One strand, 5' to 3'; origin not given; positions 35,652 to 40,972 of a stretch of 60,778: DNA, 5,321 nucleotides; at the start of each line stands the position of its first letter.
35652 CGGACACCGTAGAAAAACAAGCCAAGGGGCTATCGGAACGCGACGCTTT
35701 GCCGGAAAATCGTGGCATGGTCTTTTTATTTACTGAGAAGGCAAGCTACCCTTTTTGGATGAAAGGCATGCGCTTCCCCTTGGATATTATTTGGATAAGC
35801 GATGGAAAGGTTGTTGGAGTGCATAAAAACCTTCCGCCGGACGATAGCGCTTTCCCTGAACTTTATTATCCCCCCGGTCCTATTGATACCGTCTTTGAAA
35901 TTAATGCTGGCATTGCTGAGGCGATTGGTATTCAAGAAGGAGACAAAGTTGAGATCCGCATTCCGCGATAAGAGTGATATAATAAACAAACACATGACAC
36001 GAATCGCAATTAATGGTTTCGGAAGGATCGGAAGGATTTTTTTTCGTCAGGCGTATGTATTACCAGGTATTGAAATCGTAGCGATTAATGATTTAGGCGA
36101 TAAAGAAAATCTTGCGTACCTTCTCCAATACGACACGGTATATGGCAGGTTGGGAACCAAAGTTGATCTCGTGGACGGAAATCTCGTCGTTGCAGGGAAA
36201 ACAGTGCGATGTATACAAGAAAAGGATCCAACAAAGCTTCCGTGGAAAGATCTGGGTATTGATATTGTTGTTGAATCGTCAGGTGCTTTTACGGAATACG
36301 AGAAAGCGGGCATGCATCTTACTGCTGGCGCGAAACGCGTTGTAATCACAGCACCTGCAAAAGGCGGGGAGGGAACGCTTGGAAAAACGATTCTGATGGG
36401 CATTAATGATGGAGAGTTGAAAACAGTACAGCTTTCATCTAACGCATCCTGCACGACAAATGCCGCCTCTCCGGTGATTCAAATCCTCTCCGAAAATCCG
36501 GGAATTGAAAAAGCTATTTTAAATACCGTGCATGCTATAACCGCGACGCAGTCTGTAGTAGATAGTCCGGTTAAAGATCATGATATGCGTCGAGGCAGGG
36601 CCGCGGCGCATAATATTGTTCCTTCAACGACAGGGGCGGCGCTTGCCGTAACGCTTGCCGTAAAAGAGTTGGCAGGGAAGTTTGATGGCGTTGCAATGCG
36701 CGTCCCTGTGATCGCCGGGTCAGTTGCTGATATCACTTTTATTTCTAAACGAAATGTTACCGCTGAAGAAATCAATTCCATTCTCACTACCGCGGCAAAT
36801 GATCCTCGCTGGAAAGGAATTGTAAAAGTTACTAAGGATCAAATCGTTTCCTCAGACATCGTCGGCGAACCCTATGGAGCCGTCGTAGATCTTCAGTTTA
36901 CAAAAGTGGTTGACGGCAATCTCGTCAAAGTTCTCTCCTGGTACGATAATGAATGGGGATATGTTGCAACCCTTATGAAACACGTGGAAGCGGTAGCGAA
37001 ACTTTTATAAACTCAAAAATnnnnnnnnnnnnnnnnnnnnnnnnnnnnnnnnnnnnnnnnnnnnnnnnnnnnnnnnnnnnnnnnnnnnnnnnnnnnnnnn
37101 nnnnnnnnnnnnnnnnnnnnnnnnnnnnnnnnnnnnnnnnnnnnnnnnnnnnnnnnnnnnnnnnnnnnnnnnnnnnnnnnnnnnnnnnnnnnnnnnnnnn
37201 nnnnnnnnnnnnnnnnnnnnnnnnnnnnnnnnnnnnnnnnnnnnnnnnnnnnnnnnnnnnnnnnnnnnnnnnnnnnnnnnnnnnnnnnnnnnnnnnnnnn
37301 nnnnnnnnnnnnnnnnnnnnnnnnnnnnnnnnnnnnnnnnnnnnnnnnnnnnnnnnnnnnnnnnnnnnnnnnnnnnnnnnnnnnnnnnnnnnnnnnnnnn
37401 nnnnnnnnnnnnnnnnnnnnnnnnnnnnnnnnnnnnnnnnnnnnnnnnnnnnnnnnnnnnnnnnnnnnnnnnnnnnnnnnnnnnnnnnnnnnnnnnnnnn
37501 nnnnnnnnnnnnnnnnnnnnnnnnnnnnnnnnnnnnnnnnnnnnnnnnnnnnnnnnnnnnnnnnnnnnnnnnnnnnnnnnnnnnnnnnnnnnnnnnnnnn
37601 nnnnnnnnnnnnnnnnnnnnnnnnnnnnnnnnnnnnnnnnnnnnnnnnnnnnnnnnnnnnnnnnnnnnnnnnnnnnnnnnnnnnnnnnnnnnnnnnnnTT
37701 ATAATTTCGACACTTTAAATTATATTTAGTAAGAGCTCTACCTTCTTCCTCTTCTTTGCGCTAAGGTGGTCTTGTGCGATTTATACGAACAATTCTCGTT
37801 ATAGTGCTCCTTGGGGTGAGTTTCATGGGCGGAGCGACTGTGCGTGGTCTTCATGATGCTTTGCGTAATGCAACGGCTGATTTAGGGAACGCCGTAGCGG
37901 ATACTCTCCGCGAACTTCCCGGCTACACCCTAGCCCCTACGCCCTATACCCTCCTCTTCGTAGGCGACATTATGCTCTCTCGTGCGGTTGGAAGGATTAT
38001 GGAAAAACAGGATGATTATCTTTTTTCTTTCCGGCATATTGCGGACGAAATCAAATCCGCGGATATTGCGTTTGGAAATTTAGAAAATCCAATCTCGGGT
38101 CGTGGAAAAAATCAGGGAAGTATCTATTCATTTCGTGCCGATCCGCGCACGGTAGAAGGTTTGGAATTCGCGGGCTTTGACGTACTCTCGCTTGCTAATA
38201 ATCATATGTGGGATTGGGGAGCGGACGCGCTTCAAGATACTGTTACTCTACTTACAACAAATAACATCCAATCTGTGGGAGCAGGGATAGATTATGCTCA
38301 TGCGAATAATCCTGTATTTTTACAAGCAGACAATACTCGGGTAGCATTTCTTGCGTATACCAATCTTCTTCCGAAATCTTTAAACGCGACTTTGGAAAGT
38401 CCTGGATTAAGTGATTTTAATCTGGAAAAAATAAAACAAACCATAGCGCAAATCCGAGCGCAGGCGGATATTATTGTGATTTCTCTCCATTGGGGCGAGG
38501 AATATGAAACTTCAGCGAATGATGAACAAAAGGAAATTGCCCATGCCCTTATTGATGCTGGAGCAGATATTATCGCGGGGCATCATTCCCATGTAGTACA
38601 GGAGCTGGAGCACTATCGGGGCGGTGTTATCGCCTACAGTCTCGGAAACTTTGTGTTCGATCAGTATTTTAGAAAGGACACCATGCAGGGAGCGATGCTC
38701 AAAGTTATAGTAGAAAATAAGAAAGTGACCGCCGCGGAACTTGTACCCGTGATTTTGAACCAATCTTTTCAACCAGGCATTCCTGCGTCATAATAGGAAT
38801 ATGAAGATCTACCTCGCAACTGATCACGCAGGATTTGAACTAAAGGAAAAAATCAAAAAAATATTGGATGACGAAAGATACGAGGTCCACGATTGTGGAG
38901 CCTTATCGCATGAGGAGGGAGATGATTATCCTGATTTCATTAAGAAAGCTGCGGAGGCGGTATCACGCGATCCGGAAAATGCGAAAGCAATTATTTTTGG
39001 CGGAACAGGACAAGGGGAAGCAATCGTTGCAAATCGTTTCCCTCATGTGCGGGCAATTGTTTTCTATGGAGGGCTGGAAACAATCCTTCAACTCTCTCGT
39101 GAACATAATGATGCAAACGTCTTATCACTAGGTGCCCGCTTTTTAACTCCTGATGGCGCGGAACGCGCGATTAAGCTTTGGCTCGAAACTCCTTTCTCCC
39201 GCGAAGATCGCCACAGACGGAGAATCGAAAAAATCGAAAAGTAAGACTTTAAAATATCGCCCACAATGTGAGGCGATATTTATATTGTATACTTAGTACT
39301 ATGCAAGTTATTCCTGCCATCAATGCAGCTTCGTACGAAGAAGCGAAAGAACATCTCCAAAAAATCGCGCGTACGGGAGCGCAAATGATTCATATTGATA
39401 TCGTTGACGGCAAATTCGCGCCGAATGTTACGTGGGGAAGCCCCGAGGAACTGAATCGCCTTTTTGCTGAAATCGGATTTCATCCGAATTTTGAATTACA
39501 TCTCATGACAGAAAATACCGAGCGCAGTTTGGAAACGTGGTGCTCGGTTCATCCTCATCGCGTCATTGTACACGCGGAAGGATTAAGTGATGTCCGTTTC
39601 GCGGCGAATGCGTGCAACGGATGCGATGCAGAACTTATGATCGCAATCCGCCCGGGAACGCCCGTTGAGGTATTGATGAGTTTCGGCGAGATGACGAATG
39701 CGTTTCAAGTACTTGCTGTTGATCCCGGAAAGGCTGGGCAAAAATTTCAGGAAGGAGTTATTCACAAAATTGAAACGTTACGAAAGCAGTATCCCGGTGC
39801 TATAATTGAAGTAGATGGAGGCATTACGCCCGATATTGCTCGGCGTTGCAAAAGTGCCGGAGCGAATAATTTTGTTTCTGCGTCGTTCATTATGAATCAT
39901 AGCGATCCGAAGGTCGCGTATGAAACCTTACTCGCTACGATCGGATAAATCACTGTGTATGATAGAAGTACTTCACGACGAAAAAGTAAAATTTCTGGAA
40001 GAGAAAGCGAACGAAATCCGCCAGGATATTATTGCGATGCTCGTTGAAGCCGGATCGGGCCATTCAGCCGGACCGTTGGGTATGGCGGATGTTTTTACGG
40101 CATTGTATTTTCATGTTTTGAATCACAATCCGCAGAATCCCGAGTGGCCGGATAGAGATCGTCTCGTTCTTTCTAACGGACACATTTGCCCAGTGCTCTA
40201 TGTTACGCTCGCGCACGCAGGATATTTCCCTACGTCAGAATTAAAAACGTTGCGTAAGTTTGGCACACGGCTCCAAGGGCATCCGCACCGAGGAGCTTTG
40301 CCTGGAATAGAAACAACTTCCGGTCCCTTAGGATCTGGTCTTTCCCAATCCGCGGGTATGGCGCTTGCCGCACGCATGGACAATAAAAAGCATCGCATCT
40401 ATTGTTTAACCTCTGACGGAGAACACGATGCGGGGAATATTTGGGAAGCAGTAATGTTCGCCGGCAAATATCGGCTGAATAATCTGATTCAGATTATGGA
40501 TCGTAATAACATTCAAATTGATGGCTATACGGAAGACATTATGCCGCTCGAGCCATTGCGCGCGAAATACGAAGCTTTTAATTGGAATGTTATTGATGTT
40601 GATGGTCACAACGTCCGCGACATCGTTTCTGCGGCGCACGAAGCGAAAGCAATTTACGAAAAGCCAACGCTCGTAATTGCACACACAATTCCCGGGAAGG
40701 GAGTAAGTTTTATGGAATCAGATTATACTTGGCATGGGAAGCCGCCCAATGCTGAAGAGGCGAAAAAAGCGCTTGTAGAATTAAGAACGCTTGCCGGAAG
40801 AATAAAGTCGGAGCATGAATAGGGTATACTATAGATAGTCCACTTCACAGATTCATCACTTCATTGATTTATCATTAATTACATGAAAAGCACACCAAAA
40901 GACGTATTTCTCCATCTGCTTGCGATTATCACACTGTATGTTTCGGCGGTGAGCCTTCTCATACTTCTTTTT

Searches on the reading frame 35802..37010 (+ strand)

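Call 75: search_protein_families(library=pfam, proteins=[window:35802-37010:+], max_evalue=0.00001)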
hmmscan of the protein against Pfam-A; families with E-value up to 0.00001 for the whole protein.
window:35802-37010:+ (402 aa): 2 families
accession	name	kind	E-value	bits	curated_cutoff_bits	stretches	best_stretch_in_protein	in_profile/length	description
PF02800.25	Gp_dh_C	-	4.7e-50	169.7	24.4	1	224-381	3-158/158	Glyceraldehyde 3-phosphate dehydrogenase, C-terminal domain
PF00044.30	Gp_dh_N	-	1.5e-36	125.2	31.7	1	67-165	2-100/101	Glyceraldehyde 3-phosphate dehydrogenase, NAD binding domain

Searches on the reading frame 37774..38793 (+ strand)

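Call 75: search_protein_families(library=pfam, proteins=[window:37774-38793:+], max_evalue=0.00001)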
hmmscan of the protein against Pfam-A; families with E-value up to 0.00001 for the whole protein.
window:37774-38793:+ (339 aa): 1 family
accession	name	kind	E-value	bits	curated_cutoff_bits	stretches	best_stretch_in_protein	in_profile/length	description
PF09587.15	PGA_cap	-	1.8e-79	267.3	27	1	59-297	1-255/255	Bacterial capsule synthesis protein PGA_cap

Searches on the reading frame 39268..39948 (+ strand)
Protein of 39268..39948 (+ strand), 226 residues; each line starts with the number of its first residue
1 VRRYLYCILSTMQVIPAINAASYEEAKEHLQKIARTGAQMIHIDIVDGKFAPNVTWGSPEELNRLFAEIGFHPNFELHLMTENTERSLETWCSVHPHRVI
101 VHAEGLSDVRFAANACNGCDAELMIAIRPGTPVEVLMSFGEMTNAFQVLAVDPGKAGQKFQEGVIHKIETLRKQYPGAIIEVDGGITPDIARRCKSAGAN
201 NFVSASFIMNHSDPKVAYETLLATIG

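Call 75: search_protein_families(library=pfam, proteins=[window:39268-39948:+], max_evalue=0.00001)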
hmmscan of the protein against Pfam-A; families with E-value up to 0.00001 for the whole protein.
window:39268-39948:+ (226 aa): 1 family
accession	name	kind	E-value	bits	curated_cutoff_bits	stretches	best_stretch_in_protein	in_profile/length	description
PF00834.25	Ribul_P_3_epim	-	2.8e-36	125.2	21.1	1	14-208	2-197/198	Ribulose-phosphate 3 epimerase family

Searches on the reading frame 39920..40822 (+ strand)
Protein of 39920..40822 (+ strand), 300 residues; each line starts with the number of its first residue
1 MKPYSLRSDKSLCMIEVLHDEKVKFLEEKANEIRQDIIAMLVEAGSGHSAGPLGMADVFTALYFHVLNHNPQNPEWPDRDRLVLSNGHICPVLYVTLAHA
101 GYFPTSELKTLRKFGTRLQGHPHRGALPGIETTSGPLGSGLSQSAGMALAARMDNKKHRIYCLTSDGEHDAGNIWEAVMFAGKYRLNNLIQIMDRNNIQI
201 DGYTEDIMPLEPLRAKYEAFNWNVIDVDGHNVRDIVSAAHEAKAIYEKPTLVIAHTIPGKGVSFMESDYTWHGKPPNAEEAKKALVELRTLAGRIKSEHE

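Call 75: search_protein_families(library=pfam, proteins=[window:39920-40822:+], max_evalue=0.00001)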
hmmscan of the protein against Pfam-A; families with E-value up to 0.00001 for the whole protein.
window:39920-40822:+ (300 aa): 3 families
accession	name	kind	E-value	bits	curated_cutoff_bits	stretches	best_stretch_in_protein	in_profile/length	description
PF00456.26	Transketolase_N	-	9.9e-63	212.6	22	1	29-283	5-270/334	Transketolase, thiamine diphosphate binding domain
PF13292.11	DXP_synthase_N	-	4.5e-12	46.2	21.2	1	22-200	14-175/274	1-deoxy-D-xylulose-5-phosphate synthase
PF00676.26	E1_dh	-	1.8e-07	30.9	22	1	130-245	96-210/300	Dehydrogenase E1 component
